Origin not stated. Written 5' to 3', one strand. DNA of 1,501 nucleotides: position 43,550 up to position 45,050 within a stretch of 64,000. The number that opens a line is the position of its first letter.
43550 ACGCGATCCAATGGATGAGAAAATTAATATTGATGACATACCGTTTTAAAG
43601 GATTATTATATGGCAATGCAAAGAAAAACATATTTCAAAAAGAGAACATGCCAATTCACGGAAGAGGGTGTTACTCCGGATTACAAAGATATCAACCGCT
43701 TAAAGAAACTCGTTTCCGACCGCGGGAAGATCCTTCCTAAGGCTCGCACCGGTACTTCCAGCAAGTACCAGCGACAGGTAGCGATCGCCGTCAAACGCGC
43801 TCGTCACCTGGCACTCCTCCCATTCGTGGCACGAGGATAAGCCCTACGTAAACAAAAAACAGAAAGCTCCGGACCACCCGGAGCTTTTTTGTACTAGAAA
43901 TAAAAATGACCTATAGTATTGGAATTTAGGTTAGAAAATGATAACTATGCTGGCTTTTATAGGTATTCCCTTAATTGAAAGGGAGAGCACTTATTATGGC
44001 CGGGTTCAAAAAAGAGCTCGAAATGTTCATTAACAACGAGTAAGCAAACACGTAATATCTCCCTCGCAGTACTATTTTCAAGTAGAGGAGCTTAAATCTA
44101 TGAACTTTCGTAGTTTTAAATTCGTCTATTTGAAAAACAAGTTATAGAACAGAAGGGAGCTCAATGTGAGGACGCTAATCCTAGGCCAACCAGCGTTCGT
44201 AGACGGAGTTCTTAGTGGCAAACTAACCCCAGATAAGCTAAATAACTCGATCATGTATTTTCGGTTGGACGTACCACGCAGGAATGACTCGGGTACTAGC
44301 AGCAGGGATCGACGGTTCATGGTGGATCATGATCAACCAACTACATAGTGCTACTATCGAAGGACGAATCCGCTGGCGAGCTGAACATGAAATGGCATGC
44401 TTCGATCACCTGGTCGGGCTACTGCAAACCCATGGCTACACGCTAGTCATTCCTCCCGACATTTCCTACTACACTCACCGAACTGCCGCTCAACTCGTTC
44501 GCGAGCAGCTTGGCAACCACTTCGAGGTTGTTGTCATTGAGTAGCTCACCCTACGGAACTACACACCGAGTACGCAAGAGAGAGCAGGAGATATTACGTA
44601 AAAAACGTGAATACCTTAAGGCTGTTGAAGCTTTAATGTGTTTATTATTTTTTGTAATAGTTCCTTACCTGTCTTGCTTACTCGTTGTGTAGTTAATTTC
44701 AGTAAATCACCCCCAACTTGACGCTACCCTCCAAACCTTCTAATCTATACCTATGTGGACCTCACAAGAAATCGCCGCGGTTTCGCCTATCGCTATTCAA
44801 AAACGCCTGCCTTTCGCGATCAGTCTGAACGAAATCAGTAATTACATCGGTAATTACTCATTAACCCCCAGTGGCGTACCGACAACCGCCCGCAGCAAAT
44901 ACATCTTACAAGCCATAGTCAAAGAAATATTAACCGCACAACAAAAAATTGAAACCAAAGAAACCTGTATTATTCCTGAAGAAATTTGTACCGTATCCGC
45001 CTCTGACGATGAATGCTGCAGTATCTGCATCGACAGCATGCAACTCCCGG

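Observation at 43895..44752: ~850-bp noncoding tract with a GC-rich core and three SD-preceded mini-ORFs, inserted after the rpsR terminator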

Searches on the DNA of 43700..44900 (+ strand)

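Call 4: search_rna_families(source=window, start=43700, end=44900, threshold=evalue, max_evalue=10, show_alignments=4)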
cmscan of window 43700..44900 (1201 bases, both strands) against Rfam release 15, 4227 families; matches with E-value up to 10: 6.
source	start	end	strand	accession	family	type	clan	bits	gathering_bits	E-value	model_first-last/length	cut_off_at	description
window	44557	44694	+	RF04128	MIR8562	Gene; miRNA;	-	29.1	211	0.0048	1-242/242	no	MIR8562 microRNA precursor family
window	44557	44694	-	RF04128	MIR8562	Gene; miRNA;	-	25.7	211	0.027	1-242/242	no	MIR8562 microRNA precursor family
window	43850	43920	-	RF01770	rimP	Cis-reg; leader;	-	24.3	47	0.24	1-102/102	no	Gammaprotebacteria rimP leader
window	44063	44144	+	RF00804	mir-240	Gene; miRNA;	-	17.7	67.5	4.1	1-99/99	no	mir-240 microRNA precursor family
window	43833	43893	+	RF01859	Phe_leader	Cis-reg; leader;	-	17.5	55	6.3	1-125/125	no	Phenylalanine leader peptide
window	44076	44136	+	RF03923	mir-964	Gene; miRNA;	-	16.7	100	5.4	15-76/90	no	mir-964 microRNA precursor family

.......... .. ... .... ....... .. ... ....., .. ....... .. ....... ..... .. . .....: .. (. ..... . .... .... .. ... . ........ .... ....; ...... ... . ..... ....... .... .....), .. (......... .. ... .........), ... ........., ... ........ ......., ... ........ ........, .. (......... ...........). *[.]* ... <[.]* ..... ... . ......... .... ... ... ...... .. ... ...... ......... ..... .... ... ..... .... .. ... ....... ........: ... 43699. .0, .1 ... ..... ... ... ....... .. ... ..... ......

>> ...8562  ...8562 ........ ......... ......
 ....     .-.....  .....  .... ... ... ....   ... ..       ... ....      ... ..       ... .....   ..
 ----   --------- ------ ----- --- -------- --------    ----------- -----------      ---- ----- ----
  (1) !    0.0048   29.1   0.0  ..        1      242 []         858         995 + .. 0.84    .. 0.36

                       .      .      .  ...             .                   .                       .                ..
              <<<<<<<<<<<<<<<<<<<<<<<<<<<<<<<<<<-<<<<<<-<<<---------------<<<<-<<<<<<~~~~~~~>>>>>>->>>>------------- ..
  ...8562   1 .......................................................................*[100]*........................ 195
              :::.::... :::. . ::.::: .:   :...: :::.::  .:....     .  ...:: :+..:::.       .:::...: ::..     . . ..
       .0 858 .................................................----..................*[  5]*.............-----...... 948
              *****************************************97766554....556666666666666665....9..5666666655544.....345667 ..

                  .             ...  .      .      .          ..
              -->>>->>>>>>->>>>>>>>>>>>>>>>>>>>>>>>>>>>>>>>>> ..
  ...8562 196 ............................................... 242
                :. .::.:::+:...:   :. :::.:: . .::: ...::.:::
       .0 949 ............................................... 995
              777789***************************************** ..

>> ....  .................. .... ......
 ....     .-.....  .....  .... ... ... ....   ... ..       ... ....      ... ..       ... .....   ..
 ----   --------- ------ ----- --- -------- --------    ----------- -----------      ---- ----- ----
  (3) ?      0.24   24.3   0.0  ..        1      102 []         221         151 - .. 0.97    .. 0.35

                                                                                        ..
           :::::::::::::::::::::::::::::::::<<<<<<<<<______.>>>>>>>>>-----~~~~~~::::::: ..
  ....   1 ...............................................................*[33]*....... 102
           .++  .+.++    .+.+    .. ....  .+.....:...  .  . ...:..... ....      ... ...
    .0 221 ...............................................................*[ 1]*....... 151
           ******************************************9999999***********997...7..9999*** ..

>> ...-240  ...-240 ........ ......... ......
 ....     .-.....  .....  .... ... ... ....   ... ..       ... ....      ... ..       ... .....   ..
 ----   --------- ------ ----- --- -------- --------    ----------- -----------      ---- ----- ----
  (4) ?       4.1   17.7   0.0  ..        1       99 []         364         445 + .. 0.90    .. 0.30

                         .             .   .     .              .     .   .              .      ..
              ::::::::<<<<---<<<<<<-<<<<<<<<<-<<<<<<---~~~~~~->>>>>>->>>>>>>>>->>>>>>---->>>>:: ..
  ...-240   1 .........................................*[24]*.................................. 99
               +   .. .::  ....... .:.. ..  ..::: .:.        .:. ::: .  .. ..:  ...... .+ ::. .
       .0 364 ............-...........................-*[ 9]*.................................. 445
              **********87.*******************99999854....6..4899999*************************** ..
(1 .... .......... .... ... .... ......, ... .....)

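Call 29: search_dna_similar(query=window:43895-44752:+, collection=phages, mode=distant, max_evalue=0.01)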
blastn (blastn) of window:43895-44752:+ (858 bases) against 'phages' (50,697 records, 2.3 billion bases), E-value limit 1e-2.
No match.

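Call 30: search_dna_similar(query=window:43895-44752:+, collection=plasmids, mode=distant, max_evalue=0.01)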
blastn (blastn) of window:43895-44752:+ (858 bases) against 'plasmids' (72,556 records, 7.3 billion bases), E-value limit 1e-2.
No match.

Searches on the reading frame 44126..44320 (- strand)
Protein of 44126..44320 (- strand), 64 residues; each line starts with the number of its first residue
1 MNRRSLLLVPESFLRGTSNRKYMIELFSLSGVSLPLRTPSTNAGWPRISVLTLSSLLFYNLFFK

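Call 9: search_protein_families(library=pfam, proteins=[window:44126-44320:-], max_evalue=1)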
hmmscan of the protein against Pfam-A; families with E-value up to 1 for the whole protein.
window:44126-44320:- (64 aa): 0 families
